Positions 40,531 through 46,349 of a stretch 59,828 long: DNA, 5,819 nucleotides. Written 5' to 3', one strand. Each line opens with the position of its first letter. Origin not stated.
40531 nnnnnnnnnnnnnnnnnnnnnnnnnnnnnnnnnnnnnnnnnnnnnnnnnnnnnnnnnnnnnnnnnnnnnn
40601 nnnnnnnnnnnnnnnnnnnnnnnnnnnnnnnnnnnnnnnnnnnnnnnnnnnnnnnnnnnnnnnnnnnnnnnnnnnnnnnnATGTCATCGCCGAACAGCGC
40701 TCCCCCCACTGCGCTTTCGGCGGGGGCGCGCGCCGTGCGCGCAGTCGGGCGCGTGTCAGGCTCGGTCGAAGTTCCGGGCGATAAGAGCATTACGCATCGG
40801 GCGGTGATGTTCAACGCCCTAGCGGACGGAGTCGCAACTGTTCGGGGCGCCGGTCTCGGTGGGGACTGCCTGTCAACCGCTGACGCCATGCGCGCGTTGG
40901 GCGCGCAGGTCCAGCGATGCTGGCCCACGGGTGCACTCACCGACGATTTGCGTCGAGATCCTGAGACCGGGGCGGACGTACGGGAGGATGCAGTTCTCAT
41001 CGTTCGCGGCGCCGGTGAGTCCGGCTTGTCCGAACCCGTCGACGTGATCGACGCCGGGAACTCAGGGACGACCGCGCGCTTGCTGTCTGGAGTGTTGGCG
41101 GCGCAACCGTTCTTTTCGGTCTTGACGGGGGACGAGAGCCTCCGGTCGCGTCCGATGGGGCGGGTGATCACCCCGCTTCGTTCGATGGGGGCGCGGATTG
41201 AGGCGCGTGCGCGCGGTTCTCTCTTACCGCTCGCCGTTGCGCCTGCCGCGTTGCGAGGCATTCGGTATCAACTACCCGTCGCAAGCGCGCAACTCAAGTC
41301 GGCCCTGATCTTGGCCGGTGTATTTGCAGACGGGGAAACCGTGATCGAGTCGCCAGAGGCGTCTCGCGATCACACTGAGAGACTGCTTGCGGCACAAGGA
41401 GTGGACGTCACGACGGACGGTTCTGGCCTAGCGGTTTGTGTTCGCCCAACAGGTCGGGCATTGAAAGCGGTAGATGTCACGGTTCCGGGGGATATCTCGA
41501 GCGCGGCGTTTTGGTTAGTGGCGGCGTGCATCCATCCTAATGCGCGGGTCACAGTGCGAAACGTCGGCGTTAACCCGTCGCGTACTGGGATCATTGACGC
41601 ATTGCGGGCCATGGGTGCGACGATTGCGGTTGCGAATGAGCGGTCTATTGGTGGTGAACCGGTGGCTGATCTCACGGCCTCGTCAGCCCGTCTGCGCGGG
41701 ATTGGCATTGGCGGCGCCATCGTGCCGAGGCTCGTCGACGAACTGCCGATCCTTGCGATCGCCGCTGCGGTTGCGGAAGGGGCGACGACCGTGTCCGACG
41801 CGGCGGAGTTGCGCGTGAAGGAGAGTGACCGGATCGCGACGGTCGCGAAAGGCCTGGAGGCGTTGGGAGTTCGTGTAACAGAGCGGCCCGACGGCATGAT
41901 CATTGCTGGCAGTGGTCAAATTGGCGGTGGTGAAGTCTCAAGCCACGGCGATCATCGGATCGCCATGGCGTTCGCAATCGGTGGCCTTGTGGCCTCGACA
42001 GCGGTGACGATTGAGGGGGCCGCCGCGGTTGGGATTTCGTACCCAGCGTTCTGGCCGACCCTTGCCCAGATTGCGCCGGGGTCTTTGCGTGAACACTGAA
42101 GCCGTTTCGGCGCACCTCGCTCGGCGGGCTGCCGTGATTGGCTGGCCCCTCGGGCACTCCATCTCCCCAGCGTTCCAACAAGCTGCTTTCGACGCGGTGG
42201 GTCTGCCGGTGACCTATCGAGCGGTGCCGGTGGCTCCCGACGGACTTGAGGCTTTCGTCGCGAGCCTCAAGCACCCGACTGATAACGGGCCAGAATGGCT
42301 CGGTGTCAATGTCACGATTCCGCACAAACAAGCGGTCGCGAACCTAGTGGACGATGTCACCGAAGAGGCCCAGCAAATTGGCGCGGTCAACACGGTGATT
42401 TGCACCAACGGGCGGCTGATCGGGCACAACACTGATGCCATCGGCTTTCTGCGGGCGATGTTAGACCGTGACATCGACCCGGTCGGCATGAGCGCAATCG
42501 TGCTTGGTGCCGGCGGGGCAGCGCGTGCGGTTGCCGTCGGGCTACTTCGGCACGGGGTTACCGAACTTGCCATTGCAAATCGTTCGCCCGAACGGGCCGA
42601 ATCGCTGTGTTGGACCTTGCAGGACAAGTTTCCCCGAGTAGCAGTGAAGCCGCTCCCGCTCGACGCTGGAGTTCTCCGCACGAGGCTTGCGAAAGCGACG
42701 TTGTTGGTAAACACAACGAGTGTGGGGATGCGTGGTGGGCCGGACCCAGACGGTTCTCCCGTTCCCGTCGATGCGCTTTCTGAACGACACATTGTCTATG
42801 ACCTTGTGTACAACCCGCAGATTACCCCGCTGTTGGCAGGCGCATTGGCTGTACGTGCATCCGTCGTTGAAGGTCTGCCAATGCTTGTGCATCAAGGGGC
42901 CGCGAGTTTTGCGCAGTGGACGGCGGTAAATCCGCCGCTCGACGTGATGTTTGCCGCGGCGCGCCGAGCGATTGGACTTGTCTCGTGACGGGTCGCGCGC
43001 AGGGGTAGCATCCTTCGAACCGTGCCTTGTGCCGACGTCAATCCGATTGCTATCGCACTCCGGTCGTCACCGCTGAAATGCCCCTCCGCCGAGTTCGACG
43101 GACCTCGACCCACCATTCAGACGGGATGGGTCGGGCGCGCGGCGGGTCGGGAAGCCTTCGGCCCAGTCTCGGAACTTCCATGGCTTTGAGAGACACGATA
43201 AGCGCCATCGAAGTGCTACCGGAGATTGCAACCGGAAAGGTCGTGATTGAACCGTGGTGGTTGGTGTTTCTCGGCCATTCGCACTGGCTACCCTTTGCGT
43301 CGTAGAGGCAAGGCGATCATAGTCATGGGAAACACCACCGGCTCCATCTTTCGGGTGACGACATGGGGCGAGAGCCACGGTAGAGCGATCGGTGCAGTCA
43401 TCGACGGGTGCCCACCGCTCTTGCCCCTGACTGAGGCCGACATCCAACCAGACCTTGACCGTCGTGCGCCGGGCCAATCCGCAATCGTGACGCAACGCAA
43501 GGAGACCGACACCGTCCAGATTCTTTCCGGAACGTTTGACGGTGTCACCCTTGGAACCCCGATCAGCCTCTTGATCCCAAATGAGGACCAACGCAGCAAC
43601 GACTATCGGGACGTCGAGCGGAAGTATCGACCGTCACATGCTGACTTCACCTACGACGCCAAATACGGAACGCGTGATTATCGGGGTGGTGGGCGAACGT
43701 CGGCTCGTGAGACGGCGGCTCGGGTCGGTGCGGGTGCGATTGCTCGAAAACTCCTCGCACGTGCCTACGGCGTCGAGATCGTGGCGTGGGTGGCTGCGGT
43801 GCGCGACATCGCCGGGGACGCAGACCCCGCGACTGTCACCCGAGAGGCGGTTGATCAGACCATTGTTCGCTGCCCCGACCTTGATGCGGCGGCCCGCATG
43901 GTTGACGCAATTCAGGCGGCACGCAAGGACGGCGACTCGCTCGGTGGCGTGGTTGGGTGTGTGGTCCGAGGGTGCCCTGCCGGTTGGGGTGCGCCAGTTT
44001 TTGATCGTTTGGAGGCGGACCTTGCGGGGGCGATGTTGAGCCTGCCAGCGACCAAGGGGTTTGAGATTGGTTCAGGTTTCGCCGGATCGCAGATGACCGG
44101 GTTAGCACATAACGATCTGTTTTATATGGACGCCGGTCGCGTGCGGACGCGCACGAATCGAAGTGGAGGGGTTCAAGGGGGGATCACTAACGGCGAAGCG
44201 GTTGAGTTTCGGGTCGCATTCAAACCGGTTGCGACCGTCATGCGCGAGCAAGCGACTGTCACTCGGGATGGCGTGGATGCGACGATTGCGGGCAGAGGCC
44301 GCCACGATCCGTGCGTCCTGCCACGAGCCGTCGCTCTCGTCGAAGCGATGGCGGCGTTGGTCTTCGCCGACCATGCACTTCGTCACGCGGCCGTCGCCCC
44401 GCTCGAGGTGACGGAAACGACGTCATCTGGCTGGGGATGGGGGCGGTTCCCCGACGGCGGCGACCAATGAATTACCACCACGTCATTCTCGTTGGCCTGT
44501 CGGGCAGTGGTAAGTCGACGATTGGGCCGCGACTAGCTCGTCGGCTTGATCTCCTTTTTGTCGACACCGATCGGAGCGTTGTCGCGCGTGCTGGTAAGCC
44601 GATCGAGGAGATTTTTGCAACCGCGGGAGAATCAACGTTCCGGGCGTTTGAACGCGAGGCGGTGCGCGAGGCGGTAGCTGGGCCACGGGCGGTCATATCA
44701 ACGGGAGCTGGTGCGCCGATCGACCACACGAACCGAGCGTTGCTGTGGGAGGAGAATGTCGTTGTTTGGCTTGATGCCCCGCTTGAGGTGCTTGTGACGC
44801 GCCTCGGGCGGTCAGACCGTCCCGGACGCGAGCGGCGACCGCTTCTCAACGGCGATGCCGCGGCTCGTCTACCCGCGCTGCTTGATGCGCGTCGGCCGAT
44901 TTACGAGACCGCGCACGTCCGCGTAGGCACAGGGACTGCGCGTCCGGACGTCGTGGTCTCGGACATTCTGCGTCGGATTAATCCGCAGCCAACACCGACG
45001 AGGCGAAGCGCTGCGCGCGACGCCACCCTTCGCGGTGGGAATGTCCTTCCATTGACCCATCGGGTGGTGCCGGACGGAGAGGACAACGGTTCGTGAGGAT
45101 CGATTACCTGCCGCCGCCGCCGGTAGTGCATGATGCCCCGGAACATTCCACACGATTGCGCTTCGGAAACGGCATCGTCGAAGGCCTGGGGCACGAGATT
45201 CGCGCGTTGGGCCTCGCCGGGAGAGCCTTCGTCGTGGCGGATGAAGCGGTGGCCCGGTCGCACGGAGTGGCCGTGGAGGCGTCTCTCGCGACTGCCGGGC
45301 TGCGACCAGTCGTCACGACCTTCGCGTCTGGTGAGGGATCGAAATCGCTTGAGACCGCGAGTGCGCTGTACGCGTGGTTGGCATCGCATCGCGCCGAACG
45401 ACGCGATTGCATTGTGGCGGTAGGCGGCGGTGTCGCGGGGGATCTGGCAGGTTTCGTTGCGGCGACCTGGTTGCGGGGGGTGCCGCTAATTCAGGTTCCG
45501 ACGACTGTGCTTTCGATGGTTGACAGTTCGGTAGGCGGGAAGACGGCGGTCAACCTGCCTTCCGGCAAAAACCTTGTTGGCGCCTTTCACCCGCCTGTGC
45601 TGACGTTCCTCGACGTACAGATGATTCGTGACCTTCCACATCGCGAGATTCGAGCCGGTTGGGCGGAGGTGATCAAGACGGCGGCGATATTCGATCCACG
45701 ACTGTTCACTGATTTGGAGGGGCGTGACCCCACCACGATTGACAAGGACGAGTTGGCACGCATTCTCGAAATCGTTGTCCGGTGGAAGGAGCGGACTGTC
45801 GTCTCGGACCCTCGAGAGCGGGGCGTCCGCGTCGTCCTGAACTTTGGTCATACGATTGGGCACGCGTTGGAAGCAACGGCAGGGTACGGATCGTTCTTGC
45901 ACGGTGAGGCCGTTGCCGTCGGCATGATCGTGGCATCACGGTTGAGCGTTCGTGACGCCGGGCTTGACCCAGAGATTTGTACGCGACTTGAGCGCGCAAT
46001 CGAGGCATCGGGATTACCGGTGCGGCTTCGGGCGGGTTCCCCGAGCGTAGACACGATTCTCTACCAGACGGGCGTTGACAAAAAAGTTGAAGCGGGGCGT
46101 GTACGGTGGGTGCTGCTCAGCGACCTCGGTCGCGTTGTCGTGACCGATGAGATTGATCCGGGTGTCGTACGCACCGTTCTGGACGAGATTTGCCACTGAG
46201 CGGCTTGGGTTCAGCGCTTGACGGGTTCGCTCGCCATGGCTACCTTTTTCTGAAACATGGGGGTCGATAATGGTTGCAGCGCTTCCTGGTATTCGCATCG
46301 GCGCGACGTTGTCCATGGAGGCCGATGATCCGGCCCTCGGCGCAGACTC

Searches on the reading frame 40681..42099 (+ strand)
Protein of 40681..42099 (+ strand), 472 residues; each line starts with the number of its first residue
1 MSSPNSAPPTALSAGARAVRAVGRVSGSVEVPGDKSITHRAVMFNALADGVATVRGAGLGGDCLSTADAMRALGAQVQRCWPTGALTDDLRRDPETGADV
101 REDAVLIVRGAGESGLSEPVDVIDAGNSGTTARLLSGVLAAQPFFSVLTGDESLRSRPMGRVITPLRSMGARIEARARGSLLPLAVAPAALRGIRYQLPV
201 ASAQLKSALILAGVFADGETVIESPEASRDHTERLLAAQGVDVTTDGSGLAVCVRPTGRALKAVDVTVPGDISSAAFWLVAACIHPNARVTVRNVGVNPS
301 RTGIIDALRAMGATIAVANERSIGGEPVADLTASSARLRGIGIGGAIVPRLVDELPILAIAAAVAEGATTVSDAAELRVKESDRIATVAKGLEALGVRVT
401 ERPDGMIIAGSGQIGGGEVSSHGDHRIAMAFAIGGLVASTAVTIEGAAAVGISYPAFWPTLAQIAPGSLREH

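Call 11: search_protein_families(library=pfam, proteins=[window:40681-42099:+], max_evalue=0.00001)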
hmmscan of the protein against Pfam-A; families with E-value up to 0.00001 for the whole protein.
window:40681-42099:+ (472 aa): 1 family
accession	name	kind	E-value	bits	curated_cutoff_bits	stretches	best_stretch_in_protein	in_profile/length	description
PF00275.25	EPSP_synthase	-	1.2e-115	387.1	22.8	2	101-461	64-417/417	EPSP synthase (3-phosphoshikimate 1-carboxyvinyltransferase)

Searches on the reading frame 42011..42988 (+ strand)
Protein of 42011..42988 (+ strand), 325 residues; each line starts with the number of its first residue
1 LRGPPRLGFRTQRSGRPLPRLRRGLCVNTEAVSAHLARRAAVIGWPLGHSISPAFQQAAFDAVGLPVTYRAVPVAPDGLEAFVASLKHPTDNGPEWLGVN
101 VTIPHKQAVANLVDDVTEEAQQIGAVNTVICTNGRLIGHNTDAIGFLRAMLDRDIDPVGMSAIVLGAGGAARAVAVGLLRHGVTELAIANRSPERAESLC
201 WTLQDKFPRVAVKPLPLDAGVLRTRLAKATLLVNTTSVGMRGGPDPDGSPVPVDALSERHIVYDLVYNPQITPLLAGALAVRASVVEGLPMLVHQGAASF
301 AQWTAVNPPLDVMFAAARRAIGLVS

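Call 11: search_protein_families(library=pfam, proteins=[window:42011-42988:+], max_evalue=0.00001)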
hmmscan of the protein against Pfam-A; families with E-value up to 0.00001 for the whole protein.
window:42011-42988:+ (325 aa): 3 families
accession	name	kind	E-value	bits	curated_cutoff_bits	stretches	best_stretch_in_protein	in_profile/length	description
PF08501.16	Shikimate_dh_N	-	1.2e-24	86.8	27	1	42-129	1-83/83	Shikimate dehydrogenase substrate binding domain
PF18317.6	SDH_C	-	1.2e-09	38.2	25.8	1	288-316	1-29/31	Shikimate 5'-dehydrogenase C-terminal domain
PF01488.26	Shikimate_DH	-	5.4e-07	30.2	24.3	1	161-206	14-59/138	Shikimate / quinate 5-dehydrogenase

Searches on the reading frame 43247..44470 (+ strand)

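Call 11: search_protein_families(library=pfam, proteins=[window:43247-44470:+], max_evalue=0.00001)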
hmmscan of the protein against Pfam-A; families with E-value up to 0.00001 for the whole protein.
window:43247-44470:+ (407 aa): 1 family
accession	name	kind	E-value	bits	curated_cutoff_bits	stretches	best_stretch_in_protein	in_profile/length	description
PF01264.26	Chorismate_synt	-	5e-135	449.9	27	1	35-378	1-327/327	Chorismate synthase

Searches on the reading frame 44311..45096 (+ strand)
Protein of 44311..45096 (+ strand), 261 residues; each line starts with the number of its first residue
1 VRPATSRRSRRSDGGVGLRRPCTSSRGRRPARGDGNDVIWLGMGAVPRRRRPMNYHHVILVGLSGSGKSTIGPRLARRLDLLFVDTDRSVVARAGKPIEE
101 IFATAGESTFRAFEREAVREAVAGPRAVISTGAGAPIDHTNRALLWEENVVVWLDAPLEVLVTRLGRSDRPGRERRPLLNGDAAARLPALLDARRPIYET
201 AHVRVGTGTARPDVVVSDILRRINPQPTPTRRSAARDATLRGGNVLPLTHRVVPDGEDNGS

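Call 11: search_protein_families(library=pfam, proteins=[window:44311-45096:+], max_evalue=0.00001)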
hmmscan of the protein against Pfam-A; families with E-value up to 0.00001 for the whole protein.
window:44311-45096:+ (261 aa): 3 families
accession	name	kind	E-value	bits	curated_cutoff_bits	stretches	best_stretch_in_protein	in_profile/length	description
PF01202.28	SKI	-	7.8e-38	130.5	22.1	1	65-223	2-158/159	Shikimate kinase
PF13671.12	AAA_33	-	1.3e-06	29.2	27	1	58-165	2-115/143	AAA domain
PF13238.12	AAA_18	-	8.1e-06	26.8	29.4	0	58-170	1-113/128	AAA domain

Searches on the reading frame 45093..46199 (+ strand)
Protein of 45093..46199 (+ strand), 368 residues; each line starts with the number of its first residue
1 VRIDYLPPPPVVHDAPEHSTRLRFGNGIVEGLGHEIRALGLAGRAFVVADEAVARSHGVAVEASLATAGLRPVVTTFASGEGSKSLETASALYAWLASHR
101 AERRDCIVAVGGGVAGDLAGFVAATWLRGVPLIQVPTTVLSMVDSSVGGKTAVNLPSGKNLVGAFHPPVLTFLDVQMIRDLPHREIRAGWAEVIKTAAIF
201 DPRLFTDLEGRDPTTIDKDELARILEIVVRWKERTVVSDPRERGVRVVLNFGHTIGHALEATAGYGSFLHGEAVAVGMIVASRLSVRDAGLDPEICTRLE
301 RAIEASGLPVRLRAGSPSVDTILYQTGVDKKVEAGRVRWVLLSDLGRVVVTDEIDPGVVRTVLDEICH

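Call 3: search_protein_families(library=pfam, proteins=[window:45093-46199:+], max_evalue=1)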
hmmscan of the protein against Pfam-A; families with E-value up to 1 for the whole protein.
window:45093-46199:+ (368 aa): 6 families
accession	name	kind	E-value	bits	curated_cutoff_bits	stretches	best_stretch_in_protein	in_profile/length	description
PF01761.26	DHQ_synthase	-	2.6e-43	146.7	24.2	1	76-187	3-114/115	3-dehydroquinate synthase N-terminal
PF24621.2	DHQS_C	-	3.3e-36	124.8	27.6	1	189-332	1-144/144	3-dehydroquinate synthase C-terminal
PF00465.25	Fe-ADH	-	2.1e-12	47.4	31.3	1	20-139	2-131/168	Iron-containing alcohol dehydrogenase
PF13685.12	Fe-ADH_2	-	5.4e-11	43.1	28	1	24-139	2-108/149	Iron-containing alcohol dehydrogenase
PF00731.26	AIRC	-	0.025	14.6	30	1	90-145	41-95/148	AIR carboxylase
PF19299.5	DUF5914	-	0.12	12.4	27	1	52-91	78-117/185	Domain of unknown function (DUF5914)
